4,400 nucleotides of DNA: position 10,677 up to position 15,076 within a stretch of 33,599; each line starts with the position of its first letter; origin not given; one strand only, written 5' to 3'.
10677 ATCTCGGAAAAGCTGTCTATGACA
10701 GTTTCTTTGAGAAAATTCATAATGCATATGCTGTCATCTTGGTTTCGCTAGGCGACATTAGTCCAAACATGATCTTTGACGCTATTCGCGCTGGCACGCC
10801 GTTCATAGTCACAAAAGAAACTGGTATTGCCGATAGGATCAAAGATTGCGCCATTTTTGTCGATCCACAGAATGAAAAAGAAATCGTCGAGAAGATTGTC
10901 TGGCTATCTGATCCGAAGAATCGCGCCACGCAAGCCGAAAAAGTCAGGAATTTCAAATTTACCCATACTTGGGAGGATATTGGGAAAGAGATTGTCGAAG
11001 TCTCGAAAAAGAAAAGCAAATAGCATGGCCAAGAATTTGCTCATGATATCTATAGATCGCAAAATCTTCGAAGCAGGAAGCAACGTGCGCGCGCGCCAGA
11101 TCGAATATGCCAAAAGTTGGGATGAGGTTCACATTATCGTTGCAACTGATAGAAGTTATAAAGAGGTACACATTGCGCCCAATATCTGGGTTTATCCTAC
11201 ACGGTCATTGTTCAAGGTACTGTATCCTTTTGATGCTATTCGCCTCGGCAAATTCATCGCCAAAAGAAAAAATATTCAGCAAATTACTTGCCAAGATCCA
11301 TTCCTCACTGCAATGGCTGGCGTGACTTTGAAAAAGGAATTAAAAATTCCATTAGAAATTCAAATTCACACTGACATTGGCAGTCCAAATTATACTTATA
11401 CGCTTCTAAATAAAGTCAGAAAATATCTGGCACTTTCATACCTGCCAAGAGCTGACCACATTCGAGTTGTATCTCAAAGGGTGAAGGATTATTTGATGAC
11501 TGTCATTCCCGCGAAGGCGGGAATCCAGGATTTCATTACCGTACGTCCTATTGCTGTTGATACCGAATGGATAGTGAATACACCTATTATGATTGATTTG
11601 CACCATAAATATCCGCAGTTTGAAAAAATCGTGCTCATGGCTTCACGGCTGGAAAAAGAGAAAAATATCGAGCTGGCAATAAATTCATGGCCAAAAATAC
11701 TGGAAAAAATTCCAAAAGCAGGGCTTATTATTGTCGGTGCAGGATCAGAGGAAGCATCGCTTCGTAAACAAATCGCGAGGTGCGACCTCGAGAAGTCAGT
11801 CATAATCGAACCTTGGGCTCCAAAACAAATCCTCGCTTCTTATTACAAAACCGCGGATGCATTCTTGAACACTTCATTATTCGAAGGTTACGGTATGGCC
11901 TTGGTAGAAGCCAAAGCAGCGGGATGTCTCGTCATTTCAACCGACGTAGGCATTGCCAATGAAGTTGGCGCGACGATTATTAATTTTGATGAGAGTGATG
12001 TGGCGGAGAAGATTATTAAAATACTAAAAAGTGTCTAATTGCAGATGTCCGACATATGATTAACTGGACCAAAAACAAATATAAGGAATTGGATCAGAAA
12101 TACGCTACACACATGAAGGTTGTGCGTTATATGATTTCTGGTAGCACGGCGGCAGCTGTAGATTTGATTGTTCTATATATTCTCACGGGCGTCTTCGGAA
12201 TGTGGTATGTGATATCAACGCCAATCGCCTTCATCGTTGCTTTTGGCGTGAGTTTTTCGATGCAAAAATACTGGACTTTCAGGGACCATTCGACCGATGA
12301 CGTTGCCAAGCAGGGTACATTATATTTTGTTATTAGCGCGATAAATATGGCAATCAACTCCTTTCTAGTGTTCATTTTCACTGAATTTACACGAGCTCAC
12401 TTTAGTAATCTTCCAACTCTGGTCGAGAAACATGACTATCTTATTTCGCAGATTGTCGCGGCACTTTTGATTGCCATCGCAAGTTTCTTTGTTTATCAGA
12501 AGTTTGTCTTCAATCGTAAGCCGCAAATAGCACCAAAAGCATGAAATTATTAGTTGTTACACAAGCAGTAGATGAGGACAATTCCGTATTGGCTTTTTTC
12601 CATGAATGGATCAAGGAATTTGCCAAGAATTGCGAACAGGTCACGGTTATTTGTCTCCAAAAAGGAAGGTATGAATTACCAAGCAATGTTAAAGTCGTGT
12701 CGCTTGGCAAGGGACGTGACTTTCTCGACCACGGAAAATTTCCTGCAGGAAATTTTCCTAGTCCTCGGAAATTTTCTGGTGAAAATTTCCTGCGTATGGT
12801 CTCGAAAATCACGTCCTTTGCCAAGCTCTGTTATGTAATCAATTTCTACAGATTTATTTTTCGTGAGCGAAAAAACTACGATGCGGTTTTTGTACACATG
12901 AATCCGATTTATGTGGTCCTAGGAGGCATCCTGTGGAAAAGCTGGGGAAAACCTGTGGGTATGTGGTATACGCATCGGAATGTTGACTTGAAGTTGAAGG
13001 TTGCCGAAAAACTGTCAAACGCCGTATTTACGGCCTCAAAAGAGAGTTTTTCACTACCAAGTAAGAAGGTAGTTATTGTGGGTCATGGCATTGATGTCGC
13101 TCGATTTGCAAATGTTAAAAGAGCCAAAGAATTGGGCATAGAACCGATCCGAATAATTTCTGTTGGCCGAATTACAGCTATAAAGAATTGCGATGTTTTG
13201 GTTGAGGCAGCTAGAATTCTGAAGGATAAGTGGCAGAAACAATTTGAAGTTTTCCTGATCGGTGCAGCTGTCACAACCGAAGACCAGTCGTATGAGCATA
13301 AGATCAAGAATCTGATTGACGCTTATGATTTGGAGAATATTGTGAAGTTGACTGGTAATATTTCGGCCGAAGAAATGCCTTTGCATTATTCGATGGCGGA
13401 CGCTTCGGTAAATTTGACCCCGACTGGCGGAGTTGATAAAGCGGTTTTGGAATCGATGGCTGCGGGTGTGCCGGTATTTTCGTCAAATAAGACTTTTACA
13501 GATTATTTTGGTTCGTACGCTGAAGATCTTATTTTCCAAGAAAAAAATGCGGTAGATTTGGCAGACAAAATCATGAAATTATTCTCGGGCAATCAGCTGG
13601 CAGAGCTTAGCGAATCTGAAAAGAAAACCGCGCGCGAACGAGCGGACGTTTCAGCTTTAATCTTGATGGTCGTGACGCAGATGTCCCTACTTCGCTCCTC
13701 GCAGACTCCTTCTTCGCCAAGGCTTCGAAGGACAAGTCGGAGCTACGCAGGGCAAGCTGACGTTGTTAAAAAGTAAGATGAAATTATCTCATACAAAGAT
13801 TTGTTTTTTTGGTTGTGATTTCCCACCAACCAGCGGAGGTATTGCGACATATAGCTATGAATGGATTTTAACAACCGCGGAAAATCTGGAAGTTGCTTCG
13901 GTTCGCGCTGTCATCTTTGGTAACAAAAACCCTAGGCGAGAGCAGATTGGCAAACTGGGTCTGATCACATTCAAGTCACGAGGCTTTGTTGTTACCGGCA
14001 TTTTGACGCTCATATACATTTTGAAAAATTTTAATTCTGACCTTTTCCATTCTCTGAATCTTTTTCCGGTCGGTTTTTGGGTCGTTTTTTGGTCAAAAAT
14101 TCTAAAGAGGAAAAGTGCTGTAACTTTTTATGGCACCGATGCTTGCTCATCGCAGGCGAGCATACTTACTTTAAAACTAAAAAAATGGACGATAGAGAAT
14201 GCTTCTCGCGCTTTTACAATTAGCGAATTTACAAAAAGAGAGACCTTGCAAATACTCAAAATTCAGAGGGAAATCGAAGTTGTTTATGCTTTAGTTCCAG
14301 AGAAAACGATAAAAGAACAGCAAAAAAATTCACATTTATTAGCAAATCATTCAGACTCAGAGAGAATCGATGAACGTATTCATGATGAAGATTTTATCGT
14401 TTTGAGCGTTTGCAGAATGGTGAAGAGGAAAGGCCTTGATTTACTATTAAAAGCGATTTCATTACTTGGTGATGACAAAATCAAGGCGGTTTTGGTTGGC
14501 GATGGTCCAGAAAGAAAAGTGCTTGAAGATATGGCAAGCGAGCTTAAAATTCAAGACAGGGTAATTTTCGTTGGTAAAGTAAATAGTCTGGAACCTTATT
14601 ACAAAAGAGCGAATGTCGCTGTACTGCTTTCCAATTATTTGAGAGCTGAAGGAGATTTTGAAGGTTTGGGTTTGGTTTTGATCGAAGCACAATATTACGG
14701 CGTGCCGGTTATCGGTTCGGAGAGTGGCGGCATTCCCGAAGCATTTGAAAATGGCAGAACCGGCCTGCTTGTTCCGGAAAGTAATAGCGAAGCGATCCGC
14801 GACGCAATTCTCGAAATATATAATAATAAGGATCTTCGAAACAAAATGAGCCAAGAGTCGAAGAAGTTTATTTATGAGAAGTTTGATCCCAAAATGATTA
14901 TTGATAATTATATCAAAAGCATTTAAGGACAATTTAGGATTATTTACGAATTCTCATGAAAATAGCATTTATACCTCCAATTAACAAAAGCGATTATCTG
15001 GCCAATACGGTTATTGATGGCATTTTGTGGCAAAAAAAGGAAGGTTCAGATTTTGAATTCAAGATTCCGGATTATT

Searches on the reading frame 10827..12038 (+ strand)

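Call 18: search_protein_families(library=pfam, proteins=[window:10827-12038:+])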
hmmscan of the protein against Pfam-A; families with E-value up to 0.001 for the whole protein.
window:10827-12038:+ (403 aa): 4 families
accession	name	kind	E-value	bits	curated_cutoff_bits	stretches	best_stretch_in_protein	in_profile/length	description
PF00534.26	Glycos_transf_1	-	9.5e-27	94.1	26.4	1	266-401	15-157/172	Glycosyl transferases group 1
PF13692.12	Glyco_trans_1_4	-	4.3e-24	85.8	27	1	267-401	2-141/142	Glycosyl transferases group 1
PF13439.12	Glyco_transf_4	-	1.9e-08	35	28.5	1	100-247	21-169/170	Glycosyltransferase Family 4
PF20706.3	GT4-conflict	-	7.7e-06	25.6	26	1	263-382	194-322/385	Family 4 Glycosyltransferase in conflict systems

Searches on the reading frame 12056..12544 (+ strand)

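Call 18: search_protein_families(library=pfam, proteins=[window:12056-12544:+])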
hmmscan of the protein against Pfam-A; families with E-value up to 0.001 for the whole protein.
window:12056-12544:+ (162 aa): 1 family
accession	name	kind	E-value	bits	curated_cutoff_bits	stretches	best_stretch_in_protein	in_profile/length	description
PF04138.20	GtrA_DPMS_TM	-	1.5e-21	77.2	26.1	1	24-152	1-117/117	GtrA/DPMS, transmembrane domain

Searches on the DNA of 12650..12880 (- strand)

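Call 16: search_rna_families(source=window, start=12650, end=12880, threshold=evalue, max_evalue=10, show_alignments=3)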
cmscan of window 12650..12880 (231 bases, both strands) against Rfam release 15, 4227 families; matches with E-value up to 10: 18.
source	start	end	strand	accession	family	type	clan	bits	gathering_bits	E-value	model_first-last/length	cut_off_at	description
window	12743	12793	-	RF00900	mir-255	Gene; miRNA;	-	24.3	50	0.023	1-59/59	no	mir-255 microRNA precursor family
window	12701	12826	+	RF03839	MIR2599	Gene; miRNA;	-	23.7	120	0.016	1-132/132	no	MIR2599 microRNA precursor family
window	12703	12825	-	RF03842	MIR2680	Gene; miRNA;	-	22.4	155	0.011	1-168/168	no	MIR2680 microRNA precursor family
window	12745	12793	+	RF03729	mir-2363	Gene; miRNA;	-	20.4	90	0.19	1-72/72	no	mir-2363 microRNA precursor family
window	12745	12793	-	RF03729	mir-2363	Gene; miRNA;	-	19.9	90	0.26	1-72/72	no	mir-2363 microRNA precursor family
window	12689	12844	+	RF02625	WsnRNA46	Gene; sRNA;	-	18.3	65.3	0.36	1-151/151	no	Wolbachia sRNA 46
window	12728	12794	-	RF03697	mir-722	Gene; miRNA;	-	17.7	81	0.68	1-67/67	no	mir-722 microRNA precursor family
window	12745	12795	+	RF00900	mir-255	Gene; miRNA;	-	16.6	50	2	1-59/59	no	mir-255 microRNA precursor family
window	12721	12806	+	RF03669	mir-2767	Gene; miRNA;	-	15.2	69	3.5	1-80/80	no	mir-2767 microRNA precursor family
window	12721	12807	+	RF03585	mir-3938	Gene; miRNA;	-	14.8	94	2.4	1-88/88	no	mir-3938 microRNA precursor family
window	12746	12792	+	RF03820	mir-5429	Gene; miRNA;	-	14.5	80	3.9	1-83/83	no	mir-5429 microRNA precursor family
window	12737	12801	+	RF04043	mir-2062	Gene; miRNA;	-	14.1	90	3.3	1-72/72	no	mir-2062 microRNA precursor family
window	12725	12786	+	RF01751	potC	Cis-reg;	-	13.8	44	5.5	1-70/70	no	potC RNA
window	12731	12793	-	RF03585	mir-3938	Gene; miRNA;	-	13.6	94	5.1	1-88/88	no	mir-3938 microRNA precursor family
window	12725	12769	-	RF03401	mir-1323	Gene; miRNA;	-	13.5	98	4.3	1-73/73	no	mir-1323 microRNA precursor family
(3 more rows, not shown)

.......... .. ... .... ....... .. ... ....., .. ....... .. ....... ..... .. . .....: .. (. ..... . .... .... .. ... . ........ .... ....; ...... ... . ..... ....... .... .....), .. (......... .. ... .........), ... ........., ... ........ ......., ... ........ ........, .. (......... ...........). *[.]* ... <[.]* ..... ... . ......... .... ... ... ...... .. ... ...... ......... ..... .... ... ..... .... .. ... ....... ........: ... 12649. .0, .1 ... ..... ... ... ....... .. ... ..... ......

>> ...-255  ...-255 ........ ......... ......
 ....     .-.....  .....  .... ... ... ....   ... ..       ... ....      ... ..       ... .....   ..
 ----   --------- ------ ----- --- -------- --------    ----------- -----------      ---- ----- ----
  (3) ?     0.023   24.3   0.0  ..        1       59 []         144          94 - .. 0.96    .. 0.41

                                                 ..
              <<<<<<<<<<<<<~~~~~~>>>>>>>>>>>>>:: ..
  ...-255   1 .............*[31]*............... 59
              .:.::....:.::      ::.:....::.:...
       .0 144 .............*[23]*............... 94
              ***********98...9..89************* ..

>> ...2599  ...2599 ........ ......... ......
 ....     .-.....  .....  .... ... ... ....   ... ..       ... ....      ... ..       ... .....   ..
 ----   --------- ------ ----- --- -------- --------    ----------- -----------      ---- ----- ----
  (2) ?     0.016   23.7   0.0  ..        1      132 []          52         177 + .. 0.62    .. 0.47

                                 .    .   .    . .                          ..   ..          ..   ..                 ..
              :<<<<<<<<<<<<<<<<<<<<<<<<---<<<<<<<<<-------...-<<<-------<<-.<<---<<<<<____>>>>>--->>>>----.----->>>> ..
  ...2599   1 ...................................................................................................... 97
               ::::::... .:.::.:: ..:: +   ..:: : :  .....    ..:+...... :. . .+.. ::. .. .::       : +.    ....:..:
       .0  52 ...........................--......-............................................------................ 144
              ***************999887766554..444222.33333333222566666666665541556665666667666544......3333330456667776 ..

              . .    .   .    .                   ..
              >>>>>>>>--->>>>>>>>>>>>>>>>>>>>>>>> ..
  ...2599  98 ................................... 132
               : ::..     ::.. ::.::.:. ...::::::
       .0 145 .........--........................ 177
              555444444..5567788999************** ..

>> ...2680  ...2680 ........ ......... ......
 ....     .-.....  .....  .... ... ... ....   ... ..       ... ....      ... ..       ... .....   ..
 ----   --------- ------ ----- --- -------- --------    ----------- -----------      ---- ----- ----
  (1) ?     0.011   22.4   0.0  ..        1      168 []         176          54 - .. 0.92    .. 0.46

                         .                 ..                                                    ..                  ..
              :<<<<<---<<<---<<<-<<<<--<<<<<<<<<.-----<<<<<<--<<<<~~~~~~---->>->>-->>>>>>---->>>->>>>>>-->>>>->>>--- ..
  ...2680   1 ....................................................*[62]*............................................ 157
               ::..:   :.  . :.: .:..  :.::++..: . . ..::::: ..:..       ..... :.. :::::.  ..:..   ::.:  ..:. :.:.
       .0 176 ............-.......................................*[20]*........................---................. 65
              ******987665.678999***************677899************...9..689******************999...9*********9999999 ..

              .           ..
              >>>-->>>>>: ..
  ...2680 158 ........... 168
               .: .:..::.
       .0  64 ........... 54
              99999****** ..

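Call 67: build_rna_model(alignment_id=A6, structure=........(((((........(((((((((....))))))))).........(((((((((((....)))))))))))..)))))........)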
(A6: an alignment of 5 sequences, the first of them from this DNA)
Model R1 built from alignment A6 (5 sequences, 93 columns); structure: as given.
model positions 91; base pairs 25; branch points 1; effective number of sequences 1.36; information 0.627 bits per position. Calibrated on 0.2 Mb of random sequence (short: E-values are rough).
structure used (alignment columns):
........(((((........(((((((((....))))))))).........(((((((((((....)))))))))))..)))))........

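Call 68: search_with_rna_model(model_id=R1, sources=[window, L001, L003, L004, L005, L009, L010, L011, L012, L014, L015, L016, L078, L087, L094, L095, L061, L065, L038, L056, L073, L063, L080], max_evalue=10)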
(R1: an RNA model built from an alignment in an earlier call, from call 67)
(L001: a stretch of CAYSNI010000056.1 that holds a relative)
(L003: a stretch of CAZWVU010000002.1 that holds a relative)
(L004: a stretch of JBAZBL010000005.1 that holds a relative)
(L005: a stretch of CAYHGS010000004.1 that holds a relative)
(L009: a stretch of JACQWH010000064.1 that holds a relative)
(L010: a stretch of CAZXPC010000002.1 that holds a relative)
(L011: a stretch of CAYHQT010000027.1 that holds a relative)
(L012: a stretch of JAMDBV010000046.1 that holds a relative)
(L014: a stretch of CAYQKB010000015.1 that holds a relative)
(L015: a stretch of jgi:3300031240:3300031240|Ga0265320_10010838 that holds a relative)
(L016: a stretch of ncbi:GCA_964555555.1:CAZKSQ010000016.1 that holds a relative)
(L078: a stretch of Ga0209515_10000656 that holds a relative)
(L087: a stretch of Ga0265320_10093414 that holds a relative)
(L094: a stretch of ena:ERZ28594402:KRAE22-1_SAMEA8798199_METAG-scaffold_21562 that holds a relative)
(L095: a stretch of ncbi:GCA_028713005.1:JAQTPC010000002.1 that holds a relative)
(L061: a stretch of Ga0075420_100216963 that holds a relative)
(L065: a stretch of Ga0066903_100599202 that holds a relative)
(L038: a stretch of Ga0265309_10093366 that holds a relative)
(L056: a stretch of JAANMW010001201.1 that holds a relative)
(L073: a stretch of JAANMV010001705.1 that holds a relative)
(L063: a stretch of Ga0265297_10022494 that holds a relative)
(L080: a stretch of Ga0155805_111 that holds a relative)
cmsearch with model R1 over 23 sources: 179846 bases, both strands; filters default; matches with E-value up to 10: 48.
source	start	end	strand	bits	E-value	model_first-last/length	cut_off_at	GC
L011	6348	6438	-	109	2.8e-34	1-91/91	no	0.47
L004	4043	4133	+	107.8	7.3e-34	1-91/91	no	0.4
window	12719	12809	-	107.8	7.3e-34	1-91/91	no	0.41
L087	1015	1105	+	107.8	7.3e-34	1-91/91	no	0.41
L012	2174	2264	+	102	7.6e-32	1-91/91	no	0.55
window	19304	19388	-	91.1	4.1e-28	1-91/91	no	0.42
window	12721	12802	+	39.1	3.3e-10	1-91/91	no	0.41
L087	1022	1103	-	39.1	3.3e-10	1-91/91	no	0.41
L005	6636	6728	-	37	1.7e-09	1-91/91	no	0.45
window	19304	19381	+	30.6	2.8e-07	1-91/91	no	0.42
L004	4094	4119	-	29.2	8.8e-07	52-77/91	no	0.38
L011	6362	6387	+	29.2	8.8e-07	52-77/91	no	0.38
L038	1692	1749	-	27.2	4.2e-06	1-91/91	no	0.55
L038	1692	1749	+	27.2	4.2e-06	1-91/91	no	0.55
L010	3342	3438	+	26.8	5.9e-06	1-91/91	no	0.47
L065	1309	1336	+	25.7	1.3e-05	50-77/91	no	0.43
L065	1311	1338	-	25.7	1.3e-05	50-77/91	no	0.43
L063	5738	5814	+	24.5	3.5e-05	1-91/91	no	0.42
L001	2958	3051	+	24.3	4.1e-05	1-91/91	no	0.44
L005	6650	6675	+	24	5.1e-05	52-77/91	no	0.23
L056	668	694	-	23.7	6.6e-05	51-77/91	no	0.3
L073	1339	1365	+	23.7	6.6e-05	51-77/91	no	0.3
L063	5775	5806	-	23.5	8.1e-05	46-77/91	no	0.47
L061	29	93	+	23.1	0.0001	1-91/91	no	0.52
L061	54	81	-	23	0.00012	50-77/91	no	0.5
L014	6352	6375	-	23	0.00012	53-76/91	no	0.42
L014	6352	6375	+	23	0.00012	53-76/91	no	0.42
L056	660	693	+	22.9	0.00013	44-77/91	no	0.35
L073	1340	1373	-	22.9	0.00013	44-77/91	no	0.35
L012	2227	2248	-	22.2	0.00021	54-75/91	no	0.36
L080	8863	8891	-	22.1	0.00024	49-77/91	no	0.45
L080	8864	8887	+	21.6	0.00036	53-76/91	no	0.42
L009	4300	4319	+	20.4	0.00088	55-74/91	no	0.3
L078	4727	4746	+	20.4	0.00088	55-74/91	no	0.3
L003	3330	3349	+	20.4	0.00088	55-74/91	no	0.3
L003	3330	3349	-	20.4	0.00088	55-74/91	no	0.3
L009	4300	4319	-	20.4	0.00088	55-74/91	no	0.3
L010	3401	3420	-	20.4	0.00088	55-74/91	no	0.3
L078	4727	4746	-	20.4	0.00088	55-74/91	no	0.3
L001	3018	3037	-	20.4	0.00088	55-74/91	no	0.3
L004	3918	3999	+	13.5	0.21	1-91/91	no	0.32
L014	1415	1497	-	12.2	0.61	1-91/91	no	0.46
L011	6398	6417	+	11.7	0.9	22-41/91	no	0.4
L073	3644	3709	+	11.4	1.1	1-91/91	no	0.42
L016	11241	11337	+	11.3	1.2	1-91/91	no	0.48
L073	3675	3696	-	9.5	5.1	54-75/91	no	0.23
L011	6776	6791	-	9.3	6.2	24-39/91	no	0.25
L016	8716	8768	+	9.1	7.2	1-91/91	no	0.51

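Call 87: search_with_rna_model(model_id=R1, sources=[L096, L097, L098, L099, L100, L094, L095], max_evalue=10, filters=off)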
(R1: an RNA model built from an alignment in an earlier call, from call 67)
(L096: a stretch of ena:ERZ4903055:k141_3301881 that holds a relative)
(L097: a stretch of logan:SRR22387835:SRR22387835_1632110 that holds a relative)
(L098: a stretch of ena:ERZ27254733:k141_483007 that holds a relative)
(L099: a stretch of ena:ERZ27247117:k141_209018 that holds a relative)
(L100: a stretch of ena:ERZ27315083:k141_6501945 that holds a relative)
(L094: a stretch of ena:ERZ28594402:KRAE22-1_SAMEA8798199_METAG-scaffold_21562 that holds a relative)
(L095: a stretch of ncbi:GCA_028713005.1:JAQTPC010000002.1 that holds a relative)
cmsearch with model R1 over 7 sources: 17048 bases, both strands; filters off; matches with E-value up to 10: 12.
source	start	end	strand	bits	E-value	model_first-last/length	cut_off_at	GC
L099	1064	1148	+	13.4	0.022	1-91/91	no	0.32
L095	3585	3669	-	10.8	0.17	1-91/91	no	0.34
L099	709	787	-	9.3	0.55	1-91/91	no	0.25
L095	1143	1219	+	9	0.7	1-91/91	no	0.42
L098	230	268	-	8.2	1.4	1-91/91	no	0.26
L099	427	500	+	7.8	1.9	1-91/91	no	0.32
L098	85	177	+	6.7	4.6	1-91/91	no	0.38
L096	2138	2235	-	6.4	5.5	1-91/91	no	0.58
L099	705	764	+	6.1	7.2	1-91/91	no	0.25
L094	366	431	-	5.8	9.1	1-91/91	no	0.44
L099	1632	1688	-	5.8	9.2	1-91/91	no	0.25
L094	1231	1302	-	5.8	9.2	1-91/91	no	0.43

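Call 96: search_dna_similar(query=window:12695-12835:+, collection=phages, mode=distant, max_evalue=0.01, max_rows=10)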
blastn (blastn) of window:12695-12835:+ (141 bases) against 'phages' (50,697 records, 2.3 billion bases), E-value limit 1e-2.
No match.

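Call 97: search_dna_similar(query=window:12695-12835:+, collection=plasmids, mode=distant, max_evalue=0.01, max_rows=10)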
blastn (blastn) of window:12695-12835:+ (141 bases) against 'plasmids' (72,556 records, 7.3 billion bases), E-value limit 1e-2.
No match.

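Call 99: search_with_rna_model(model_id=R1, source=window, filters=off, max_evalue=1)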
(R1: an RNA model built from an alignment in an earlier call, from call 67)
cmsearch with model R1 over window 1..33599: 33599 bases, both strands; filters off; matches with E-value up to 1: 6.
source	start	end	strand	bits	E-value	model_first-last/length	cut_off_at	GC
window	12719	12809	-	107.8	1.4e-34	1-91/91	no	0.41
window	19304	19388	-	91.1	7.7e-29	1-91/91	no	0.42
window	12721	12802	+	39.1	6.2e-11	1-91/91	no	0.41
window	19304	19381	+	30.6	5.3e-08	1-91/91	no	0.42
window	18032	18110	+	12.1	0.12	1-91/91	no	0.34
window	19833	19921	+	9.7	0.83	1-91/91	no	0.34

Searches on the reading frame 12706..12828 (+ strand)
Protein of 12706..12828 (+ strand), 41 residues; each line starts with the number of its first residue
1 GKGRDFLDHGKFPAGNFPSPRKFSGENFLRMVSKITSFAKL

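Call 61: search_protein_representatives(protein=window:12706-12828:+)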
Query: 41 residues. Proteins with E-value up to 0.001 (for the whole library): 0; up to 1e-10: 0; up to 1e-30: 0. The best 0 are listed.

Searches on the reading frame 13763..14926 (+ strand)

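Call 18: search_protein_families(library=pfam, proteins=[window:13763-14926:+])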
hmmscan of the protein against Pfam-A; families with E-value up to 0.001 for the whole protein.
window:13763-14926:+ (387 aa): 4 families
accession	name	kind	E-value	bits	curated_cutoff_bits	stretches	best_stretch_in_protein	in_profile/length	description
PF00534.26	Glycos_transf_1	-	5.4e-43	146.9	26.4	1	200-368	5-171/172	Glycosyl transferases group 1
PF13692.12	Glyco_trans_1_4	-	5e-33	114.8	27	1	212-355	3-142/142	Glycosyl transferases group 1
PF13439.12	Glyco_transf_4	-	5.1e-08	33.6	28.5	1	52-175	25-163/170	Glycosyltransferase Family 4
PF20706.3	GT4-conflict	-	0.00023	20.7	26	1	203-331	193-323/385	Family 4 Glycosyltransferase in conflict systems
